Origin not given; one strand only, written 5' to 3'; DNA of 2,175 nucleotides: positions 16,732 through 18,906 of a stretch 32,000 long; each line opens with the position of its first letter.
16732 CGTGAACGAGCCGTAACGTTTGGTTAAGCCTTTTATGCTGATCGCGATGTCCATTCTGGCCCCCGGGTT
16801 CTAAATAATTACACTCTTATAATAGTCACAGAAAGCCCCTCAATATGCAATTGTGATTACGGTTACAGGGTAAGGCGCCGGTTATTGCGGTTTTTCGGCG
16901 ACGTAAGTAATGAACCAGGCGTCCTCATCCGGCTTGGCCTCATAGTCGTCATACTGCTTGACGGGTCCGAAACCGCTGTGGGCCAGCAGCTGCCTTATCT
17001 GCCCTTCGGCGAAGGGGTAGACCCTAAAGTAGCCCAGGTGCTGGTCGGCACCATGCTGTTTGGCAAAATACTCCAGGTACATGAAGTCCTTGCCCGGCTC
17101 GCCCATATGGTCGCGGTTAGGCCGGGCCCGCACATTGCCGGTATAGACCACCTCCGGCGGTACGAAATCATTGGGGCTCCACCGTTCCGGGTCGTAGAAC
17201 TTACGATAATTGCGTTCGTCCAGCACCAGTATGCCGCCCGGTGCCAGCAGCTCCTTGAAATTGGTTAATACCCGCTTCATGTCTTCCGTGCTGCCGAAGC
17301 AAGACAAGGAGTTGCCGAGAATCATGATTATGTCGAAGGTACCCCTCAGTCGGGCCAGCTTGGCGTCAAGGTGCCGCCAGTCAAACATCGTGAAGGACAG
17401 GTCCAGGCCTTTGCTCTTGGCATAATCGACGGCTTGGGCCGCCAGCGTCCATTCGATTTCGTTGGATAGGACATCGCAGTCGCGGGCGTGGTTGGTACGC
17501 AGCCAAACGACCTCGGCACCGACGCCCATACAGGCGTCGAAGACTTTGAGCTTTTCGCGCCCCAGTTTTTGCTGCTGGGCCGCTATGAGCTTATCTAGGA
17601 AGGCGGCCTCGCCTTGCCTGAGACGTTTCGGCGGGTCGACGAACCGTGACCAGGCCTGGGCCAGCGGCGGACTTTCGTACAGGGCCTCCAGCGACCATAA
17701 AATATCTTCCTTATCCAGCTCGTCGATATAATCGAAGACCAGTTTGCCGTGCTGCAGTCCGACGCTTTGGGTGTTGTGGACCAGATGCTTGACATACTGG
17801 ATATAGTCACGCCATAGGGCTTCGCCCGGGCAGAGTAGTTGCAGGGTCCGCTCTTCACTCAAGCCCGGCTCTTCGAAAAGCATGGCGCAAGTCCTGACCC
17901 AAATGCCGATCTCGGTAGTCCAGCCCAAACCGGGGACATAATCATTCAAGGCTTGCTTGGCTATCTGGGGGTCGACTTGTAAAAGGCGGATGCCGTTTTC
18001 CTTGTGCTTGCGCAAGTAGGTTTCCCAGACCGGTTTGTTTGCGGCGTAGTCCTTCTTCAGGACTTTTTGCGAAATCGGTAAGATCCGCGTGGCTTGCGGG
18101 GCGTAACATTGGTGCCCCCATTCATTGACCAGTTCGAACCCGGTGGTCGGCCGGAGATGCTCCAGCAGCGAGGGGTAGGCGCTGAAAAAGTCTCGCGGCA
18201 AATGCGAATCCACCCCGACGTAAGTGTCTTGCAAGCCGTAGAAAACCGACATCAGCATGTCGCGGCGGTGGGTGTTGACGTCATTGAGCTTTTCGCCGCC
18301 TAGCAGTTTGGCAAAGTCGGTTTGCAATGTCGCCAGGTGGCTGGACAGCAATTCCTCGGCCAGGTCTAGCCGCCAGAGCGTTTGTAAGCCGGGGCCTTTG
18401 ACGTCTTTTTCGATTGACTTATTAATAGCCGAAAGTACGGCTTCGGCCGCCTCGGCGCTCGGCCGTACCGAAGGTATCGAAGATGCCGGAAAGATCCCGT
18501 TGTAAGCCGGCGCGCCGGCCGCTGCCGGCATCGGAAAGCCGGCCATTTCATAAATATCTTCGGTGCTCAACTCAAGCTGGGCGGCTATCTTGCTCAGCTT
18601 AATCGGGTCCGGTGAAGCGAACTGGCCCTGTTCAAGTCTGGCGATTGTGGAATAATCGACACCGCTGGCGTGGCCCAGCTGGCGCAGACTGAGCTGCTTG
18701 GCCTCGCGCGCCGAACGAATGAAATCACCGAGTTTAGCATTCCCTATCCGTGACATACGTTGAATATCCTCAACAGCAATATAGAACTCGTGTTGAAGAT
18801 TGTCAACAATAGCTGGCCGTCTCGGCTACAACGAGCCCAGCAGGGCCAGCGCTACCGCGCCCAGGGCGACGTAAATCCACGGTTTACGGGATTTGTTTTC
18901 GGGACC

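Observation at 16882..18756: One-component fusion: XRE HTH + unknown 260-aa domain + glycine/sarcosine-N-methyltransferase-like enzyme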

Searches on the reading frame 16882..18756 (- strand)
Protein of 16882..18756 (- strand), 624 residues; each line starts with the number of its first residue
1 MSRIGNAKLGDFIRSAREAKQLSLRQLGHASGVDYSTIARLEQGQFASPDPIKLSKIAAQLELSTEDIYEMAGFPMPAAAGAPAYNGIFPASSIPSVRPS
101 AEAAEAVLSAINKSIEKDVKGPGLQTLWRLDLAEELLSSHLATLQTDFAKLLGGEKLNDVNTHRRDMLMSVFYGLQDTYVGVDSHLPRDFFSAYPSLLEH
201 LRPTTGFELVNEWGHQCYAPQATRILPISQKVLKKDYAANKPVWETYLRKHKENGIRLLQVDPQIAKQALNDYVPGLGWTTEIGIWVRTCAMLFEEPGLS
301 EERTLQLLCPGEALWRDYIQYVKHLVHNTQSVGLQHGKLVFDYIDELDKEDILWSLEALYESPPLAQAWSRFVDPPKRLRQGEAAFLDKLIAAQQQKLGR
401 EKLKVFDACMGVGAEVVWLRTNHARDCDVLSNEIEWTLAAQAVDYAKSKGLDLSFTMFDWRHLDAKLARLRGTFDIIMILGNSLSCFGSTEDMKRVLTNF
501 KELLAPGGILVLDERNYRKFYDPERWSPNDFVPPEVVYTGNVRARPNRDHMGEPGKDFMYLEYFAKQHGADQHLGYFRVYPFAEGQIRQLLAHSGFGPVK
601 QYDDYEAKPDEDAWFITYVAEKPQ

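Call 3: search_protein_families(library=pfam, proteins=[window:16882-18756:-], max_evalue=1)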
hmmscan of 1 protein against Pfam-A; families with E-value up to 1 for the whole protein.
window:16882-18756:- (624 aa): 12 families
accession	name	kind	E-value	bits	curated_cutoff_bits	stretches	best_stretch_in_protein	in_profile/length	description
PF01381.28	HTH_3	-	2.1e-09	37.7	23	1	13-67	1-54/55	Helix-turn-helix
PF13560.12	HTH_31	-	3.4e-06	27.7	27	1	9-49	2-42/64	Helix-turn-helix domain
PF13649.12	Methyltransf_25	-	1.2e-05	26.3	27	1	405-508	1-97/97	Methyltransferase domain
PF08242.18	Methyltransf_12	-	6.6e-05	24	30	1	454-510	47-98/98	Methyltransferase domain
PF12844.13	HTH_19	-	8.1e-05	22.9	30.2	1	10-69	1-59/64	Helix-turn-helix domain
PF08241.18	Methyltransf_11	-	0.0022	19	21.2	1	409-512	4-95/95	Methyltransferase domain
PF13489.12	Methyltransf_23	-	0.0036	17.5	27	1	449-574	48-142/164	Methyltransferase domain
PF13413.12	HTH_25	-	0.0037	17.5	24.6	1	13-48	2-37/62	Helix-turn-helix domain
PF13443.12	HTH_26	-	0.0063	17.2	22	1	17-70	6-59/63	Cro/C1-type HTH DNA-binding domain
PF13578.12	Methyltransf_24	-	0.034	15.5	26.3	1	428-513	34-103/105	Methyltransferase domain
PF13847.12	Methyltransf_31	-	0.1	12.7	27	1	427-516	29-113/145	Methyltransferase domain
PF13744.12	HTH_37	-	0.2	11.9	27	1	7-48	17-58/80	Helix-turn-helix domain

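Call 4: search_protein_families(library=ncbifam, proteins=[window:16882-18756:-], max_evalue=1)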
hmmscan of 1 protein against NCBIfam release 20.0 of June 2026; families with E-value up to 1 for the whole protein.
window:16882-18756:- (624 aa): 11 families
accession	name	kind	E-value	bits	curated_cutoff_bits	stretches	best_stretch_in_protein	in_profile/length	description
NF051855.1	GlySarMtaseBact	equivalog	6.7e-21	75.1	350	1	365-622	24-256/259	glycine/sarcosine N-methyltransferase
TIGR03070.1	couple_hipB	subfamily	3.4e-05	23.7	71.65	1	8-45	2-39/58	type II toxin-antitoxin system Y4mF family antitoxin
NF041951.1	phage_RstR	subfamily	0.00024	21.3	80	1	9-67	3-60/108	RstR family transcriptional repressor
NF006015.0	PRK08154.1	subfamily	0.00041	19.6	204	1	7-68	29-89/314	anaerobic benzoate catabolism transcriptional regulator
NF046032.1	TransRegSlrRBacil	equivalog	0.0016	18.6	250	1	9-70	2-63/149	HTH-type transcriptional regulator SlrR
TIGR00270.2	TIGR00270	equivalog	0.0078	16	110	1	11-56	78-122/159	multiprotein bridging factor aMBF1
NF047948.1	male_kill_WMK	equivalog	0.048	13.1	300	1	8-67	5-63/300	WO male-killing family protein Wmk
NF041650.1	nod_mtase_NodS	equivalog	0.049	13.3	300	1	441-512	71-139/190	nodulation methyltransferase NodS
TIGR03830.1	CxxCG_CxxCG_HTH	subfamily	0.072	12.9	61.8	1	11-50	68-107/127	type II TA system antitoxin MqsA family protein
NF007408.0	PRK09943.1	equivalog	0.11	12.1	211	1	9-67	8-65/185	HTH-type transcriptional regulator PuuR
NF003162.0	PRK04140.1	equivalog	0.11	11.5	263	1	10-46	128-164/317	transcriptional regulator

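Call 5: search_solved_structures(query=window:16882-18756:-, max_evalue=1, show_alignments=3)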
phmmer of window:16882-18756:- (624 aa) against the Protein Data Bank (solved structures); distinct sequences matched with E-value up to 1: 22.
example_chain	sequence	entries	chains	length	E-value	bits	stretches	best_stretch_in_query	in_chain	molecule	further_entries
5h02_A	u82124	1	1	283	2.1e-10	43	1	402-622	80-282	Glycine sarcosine N-methyltransferase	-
5gwx_A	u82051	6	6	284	2.4e-10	42.9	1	402-622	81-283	Glycine sarcosine N-methyltransferase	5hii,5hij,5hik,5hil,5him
9ri2_A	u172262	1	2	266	5.8e-05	25.1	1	407-520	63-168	Methyltransferase, putative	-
5bp9_A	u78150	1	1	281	0.00018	23.5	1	459-566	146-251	Putative methyltransferase protein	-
1r8x_A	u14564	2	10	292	0.00056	21.8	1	456-519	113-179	glycine N-methyltransferase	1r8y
1r74_A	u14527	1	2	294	0.00094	21.1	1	458-520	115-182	Glycine N-methyltransferase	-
12yi_A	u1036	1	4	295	0.00094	21.1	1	458-520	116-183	Glycine N-methyltransferase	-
2azt_A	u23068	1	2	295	0.00094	21.1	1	458-520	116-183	Glycine N-methyltransferase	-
9khp_A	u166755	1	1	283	0.0014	20.5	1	400-514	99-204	Class I SAM-dependent methyltransferase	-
9klx_A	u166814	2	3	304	0.0017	20.3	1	400-514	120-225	Class I SAM-dependent methyltransferase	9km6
2ofy_A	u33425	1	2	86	0.0019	20.1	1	7-74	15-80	Putative XRE-family transcriptional regulator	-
1bhj_A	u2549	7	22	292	0.0044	18.9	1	457-519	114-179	GLYCINE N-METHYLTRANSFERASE | PROTEIN (GLYCINE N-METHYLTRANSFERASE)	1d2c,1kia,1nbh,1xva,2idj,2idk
3thr_A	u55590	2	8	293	0.0044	18.9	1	457-519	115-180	Glycine N-methyltransferase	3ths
1d2g_A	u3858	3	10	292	0.011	17.5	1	457-519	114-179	GLYCINE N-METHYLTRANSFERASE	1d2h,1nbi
9icz_A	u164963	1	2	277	0.014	17.3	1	470-611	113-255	S-adenosylmethionine (SAM)-dependent methyltransferase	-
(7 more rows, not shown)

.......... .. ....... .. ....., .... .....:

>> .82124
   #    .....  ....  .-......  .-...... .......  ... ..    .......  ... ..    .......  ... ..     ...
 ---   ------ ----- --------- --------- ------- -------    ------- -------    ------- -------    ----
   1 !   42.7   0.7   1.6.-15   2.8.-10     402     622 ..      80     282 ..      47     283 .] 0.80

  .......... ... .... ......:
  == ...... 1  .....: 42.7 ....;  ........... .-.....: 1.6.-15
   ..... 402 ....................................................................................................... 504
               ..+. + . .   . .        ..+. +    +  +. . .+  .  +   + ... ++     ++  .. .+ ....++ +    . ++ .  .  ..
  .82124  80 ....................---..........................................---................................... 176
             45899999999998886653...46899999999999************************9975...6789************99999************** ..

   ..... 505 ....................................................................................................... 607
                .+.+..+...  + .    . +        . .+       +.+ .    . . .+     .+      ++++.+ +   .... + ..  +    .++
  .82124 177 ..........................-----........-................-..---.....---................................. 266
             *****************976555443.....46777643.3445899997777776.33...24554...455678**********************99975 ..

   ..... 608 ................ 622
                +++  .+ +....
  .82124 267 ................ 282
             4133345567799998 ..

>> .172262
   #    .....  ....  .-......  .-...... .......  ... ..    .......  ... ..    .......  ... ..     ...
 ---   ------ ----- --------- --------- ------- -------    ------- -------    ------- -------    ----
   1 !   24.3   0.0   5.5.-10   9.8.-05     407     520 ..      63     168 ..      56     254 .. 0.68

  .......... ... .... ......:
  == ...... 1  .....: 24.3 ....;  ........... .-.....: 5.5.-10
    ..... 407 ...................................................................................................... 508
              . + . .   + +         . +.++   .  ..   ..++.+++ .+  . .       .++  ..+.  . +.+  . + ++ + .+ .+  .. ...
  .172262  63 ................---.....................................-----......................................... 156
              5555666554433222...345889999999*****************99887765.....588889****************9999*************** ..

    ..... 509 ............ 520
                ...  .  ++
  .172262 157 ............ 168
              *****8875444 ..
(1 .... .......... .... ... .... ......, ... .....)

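Call 6: find_homologous_proteins(query=window:16882-18756:-, max_evalue=0.001)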
Query window:16882-18756:- (624 aa): 7 proteins with E <= 0.001 among 8000 candidates.
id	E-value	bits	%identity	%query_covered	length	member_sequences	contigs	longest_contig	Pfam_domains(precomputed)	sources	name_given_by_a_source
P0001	0.0e+0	1453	100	100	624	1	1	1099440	PF13649.13,PF01381.29,PF13560.13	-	-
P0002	3.9e-191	655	74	58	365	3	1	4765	PF13649.13,PF08242.19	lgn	-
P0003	6.9e-107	377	51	57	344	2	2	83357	PF13744.13,PF12844.14,PF13413.13,PF01381.29,PF13560.13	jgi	jgi:transcriptional regulator with XRE-family HTH domain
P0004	6.2e-81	291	36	79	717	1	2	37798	PF13489.13,PF13649.13,PF08241.19,PF08242.19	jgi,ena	-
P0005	3.0e-79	285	35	79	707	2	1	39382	PF13847.13,PF13649.13,PF08241.19,PF08242.19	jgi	jgi:glycine/sarcosine N-methyltransferase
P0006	4.4e-77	278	36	83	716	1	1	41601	PF13847.13,PF13649.13,PF00211.26,PF08241.19,PF08242.19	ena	-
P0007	1.0e-76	277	35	79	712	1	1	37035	PF13649.13,PF08241.19,PF08242.19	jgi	jgi:class 3 adenylate cyclase/2-polyprenyl-3-methyl-5-hydroxy-6-metoxy-1,4-benzoquinol methylase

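Call 8: find_encoding_contigs(protein=P0003, flank=8000, max_places=4)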
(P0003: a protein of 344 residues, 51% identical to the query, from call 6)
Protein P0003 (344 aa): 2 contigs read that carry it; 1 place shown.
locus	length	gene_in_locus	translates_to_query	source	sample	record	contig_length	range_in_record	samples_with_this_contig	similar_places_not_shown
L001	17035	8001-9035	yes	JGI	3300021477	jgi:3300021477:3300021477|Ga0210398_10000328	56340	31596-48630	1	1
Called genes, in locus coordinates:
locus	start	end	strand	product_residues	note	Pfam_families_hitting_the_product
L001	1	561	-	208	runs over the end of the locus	-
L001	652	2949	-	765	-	PF00348:polyprenyl_synt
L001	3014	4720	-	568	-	PF00083:Sugar_tr (weak), PF07690:MFS_1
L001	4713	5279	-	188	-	PF00857:Isochorismatase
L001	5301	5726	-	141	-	PF22381:Staph_reg_Sar_Rot (weak), PF12802:MarR_2, PF01047:MarR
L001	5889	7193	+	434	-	-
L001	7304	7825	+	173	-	-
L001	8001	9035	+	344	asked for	PF01381:HTH_3, PF12844:HTH_19 (faint), PF13413:HTH_25 (faint), PF13560:HTH_31, PF13744:HTH_37 (weak)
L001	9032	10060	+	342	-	PF02423:OCD_Mu_crystall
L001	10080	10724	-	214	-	-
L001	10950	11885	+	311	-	PF00561:Abhydrolase_1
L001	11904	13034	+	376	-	PF13439:Glyco_transf_4, PF13579:Glyco_trans_4_4, PF20706:GT4-conflict, PF00534:Glycos_transf_1, PF13692:Glyco_trans_1_4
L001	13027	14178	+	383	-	PF13439:Glyco_transf_4, PF13579:Glyco_trans_4_4, PF20706:GT4-conflict, PF00534:Glycos_transf_1, PF13692:Glyco_trans_1_4, PF13524:Glyco_trans_1_2 (weak)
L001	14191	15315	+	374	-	PF01594:AI-2E_transport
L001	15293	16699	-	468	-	PF00133:tRNA-synt_1 (faint), PF01406:tRNA-synt_1e, PF09334:tRNA-synt_1g (faint)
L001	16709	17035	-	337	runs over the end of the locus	PF01368:DHH, PF02272:DHHA1 (weak)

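Call 9: find_encoding_contigs(protein=P0002, flank=5000, max_places=3)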
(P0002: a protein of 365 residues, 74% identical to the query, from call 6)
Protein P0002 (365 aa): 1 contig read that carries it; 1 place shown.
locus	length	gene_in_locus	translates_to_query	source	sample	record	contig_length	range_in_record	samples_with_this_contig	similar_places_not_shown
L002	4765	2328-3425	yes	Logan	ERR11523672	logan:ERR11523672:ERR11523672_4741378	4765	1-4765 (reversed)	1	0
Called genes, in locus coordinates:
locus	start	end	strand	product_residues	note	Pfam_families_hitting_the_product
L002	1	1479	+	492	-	?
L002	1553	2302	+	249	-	PF13560:HTH_31, PF01381:HTH_3, PF12844:HTH_19 (weak)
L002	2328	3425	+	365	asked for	PF08242:Methyltransf_12 (weak), PF13649:Methyltransf_25 (weak)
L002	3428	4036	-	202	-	PF00156:Pribosyltran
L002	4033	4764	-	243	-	?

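Call 11: find_encoding_contigs(protein=P0004, flank=8000, max_places=3)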
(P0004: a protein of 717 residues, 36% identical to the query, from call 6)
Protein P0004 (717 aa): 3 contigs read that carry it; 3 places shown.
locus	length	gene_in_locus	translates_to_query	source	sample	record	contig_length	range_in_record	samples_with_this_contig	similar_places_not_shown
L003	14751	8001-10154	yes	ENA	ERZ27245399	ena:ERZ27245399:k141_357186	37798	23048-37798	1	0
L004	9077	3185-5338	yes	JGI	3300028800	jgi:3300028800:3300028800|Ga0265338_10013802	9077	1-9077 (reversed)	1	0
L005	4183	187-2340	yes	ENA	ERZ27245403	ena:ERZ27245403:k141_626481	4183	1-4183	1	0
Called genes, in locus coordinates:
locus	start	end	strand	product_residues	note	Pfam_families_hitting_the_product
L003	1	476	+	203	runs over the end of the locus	-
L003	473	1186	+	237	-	PF00005:ABC_tran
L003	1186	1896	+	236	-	PF00005:ABC_tran, PF02463:SMC_N (faint), PF13304:AAA_21 (faint)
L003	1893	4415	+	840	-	PF02687:FtsX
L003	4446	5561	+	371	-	PF10776:DUF2600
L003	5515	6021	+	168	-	PF12844:HTH_19 (weak), PF13560:HTH_31, PF01381:HTH_3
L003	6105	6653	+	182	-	-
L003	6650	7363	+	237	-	PF00005:ABC_tran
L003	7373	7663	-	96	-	PF12844:HTH_19, PF13560:HTH_31, PF01381:HTH_3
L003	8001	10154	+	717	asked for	PF13489:Methyltransf_23 (weak), PF08241:Methyltransf_11 (weak), PF08242:Methyltransf_12 (faint), PF13649:Methyltransf_25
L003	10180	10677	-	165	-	PF18967:PycTM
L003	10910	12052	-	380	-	PF03704:BTAD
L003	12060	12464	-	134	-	PF13400:Tad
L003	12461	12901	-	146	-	-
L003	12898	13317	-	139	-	PF07811:TadE (weak)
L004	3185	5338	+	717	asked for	PF13489:Methyltransf_23 (weak), PF08241:Methyltransf_11 (weak), PF08242:Methyltransf_12 (faint), PF13649:Methyltransf_25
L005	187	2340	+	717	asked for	PF13489:Methyltransf_23 (weak), PF08241:Methyltransf_11 (weak), PF08242:Methyltransf_12 (faint), PF13649:Methyltransf_25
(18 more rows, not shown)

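Call 12: find_encoding_contigs(protein=P0006, flank=8000, max_places=3)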
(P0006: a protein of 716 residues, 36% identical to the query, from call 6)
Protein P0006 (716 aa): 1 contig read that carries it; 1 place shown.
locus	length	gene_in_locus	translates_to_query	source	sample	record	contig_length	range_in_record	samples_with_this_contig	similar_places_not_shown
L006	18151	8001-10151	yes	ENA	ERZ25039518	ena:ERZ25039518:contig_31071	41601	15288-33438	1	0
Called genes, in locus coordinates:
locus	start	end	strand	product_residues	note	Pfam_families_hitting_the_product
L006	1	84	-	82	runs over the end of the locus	-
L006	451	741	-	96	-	-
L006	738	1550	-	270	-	-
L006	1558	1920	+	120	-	-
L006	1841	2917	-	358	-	-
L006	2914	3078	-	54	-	-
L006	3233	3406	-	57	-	-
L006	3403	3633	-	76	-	-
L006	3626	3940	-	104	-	-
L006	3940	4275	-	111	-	-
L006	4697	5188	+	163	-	-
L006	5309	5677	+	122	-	-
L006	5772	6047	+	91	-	-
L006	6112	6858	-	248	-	-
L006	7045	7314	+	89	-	PF12844:HTH_19, PF13560:HTH_31, PF01381:HTH_3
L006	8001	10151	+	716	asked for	PF08241:Methyltransf_11, PF08242:Methyltransf_12, PF13649:Methyltransf_25, PF13847:Methyltransf_31, PF00211:Guanylate_cyc (weak)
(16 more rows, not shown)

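Call 13: find_encoding_contigs(protein=P0005, flank=8000, max_places=3)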
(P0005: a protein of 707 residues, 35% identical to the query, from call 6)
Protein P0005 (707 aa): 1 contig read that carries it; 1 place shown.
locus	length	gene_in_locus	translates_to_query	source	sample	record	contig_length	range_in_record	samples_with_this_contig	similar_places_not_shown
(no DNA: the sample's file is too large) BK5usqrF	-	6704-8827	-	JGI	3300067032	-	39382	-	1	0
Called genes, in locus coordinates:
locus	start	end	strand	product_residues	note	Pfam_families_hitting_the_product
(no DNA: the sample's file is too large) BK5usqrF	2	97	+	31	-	?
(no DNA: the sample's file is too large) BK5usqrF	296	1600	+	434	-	-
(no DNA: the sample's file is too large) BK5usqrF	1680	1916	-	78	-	PF13560:HTH_31, PF12844:HTH_19 (weak), PF01381:HTH_3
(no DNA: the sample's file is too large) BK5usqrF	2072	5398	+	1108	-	PF12768:Rax2 (faint), PF17164:DUF5122 (faint), PF24681:Kelch_KLHDC2_KLHL20_DRC7 (faint)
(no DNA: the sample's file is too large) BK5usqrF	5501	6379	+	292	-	-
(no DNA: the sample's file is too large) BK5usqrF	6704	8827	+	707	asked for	PF13847:Methyltransf_31, PF08241:Methyltransf_11 (weak), PF08242:Methyltransf_12 (faint), PF13649:Methyltransf_25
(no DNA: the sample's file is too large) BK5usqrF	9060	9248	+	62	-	-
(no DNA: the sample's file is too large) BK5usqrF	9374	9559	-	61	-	-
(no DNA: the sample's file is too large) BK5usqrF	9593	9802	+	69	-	-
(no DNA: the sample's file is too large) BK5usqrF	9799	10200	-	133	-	-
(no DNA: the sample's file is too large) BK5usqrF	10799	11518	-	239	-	PF13408:Zn_ribbon_recom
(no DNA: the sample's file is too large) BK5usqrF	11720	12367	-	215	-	PF04539:Sigma70_r3 (faint)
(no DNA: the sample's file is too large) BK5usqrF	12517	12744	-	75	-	-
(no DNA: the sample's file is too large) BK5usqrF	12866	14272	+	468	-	PF14072:DndB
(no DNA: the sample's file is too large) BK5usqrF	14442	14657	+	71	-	-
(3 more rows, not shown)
